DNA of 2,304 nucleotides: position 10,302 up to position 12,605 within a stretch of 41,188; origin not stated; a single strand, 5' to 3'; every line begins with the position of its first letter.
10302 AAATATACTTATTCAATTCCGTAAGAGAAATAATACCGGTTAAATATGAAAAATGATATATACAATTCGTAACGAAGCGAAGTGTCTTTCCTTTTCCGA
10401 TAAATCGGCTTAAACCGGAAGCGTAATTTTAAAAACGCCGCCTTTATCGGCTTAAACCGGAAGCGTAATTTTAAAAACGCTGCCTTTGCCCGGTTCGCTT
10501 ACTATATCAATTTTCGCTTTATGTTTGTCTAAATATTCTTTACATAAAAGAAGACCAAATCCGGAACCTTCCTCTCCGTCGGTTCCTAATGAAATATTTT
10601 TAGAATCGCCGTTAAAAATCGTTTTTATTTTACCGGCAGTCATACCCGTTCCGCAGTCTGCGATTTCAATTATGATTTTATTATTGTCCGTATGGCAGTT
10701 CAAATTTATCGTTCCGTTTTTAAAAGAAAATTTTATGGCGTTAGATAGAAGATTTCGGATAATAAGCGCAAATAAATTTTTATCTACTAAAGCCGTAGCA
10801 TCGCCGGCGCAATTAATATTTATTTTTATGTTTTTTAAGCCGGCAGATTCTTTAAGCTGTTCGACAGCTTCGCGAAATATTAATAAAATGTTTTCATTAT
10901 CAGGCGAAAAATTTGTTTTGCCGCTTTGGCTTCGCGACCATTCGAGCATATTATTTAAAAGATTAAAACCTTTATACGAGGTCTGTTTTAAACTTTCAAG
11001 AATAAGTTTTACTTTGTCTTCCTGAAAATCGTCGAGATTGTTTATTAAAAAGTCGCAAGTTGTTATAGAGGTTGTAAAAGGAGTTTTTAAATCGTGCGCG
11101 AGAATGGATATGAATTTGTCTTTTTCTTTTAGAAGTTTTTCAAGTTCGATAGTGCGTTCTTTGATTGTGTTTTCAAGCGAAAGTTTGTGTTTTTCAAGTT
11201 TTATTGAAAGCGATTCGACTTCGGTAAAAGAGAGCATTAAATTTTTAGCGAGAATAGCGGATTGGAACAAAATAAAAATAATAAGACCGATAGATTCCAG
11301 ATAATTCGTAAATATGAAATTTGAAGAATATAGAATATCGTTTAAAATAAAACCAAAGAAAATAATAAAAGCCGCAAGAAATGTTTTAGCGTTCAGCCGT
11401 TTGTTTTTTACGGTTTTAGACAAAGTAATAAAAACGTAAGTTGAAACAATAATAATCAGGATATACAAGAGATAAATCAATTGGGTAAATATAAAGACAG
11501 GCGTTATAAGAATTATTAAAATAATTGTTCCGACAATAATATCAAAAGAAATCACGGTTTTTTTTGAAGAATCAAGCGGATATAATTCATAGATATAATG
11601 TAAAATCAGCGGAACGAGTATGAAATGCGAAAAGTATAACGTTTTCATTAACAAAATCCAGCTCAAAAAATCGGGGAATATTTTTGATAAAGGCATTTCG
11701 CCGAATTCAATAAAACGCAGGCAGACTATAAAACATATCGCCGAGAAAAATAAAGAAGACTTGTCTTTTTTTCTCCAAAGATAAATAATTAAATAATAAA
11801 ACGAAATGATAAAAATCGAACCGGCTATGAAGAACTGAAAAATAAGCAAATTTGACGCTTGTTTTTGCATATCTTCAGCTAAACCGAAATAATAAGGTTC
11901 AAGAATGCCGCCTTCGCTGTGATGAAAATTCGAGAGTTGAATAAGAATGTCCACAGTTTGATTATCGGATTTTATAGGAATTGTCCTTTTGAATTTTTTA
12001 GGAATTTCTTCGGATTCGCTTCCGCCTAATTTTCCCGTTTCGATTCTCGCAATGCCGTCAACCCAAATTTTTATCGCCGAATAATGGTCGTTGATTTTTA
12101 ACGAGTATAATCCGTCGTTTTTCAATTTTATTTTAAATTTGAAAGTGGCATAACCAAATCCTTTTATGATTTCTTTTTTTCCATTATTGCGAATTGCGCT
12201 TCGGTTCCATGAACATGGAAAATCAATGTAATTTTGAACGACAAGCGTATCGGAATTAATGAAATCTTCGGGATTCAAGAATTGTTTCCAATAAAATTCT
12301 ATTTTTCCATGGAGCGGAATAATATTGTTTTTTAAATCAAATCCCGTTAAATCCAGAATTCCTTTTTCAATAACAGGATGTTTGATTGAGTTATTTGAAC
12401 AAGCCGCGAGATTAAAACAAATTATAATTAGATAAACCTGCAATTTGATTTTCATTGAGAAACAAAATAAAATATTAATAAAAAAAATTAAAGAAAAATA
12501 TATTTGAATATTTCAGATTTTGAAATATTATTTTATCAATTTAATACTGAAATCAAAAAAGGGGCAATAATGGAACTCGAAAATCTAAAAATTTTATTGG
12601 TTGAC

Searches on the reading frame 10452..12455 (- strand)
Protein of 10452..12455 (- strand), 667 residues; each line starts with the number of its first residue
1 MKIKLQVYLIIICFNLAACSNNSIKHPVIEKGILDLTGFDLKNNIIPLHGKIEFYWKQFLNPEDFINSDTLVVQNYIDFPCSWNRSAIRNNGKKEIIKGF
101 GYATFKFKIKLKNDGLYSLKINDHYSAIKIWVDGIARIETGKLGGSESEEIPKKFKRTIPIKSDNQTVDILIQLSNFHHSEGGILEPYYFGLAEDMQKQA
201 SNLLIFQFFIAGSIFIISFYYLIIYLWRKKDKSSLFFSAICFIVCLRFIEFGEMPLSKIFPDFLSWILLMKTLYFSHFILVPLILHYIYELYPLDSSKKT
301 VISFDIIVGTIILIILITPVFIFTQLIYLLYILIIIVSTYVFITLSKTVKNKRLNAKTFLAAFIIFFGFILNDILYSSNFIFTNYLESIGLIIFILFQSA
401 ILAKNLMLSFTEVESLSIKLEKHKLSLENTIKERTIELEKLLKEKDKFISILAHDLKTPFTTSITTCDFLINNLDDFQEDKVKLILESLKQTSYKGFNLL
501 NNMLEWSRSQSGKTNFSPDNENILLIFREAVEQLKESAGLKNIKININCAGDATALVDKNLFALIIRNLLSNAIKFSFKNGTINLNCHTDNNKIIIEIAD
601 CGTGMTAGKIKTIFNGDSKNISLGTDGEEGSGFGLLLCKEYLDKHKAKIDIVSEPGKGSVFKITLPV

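Call 25: search_protein_families(library=pfam, proteins=[window:10452-12455:-], max_evalue=0.00001)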
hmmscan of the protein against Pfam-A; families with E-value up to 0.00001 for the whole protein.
window:10452-12455:- (667 aa): 3 families
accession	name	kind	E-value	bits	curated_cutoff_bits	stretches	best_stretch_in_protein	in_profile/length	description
PF02518.31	HATPase_c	-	3.1e-20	73.1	26.4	1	559-666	3-108/111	Histidine kinase-, DNA gyrase B-, and HSP90-like ATPase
PF07695.17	7TMR-DISM_7TM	-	2.3e-19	70.6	29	1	205-404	3-204/205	7TM diverse intracellular signalling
PF00512.31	HisKA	-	2e-07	31.4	26.9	1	445-512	2-66/66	His Kinase A (phospho-acceptor) domain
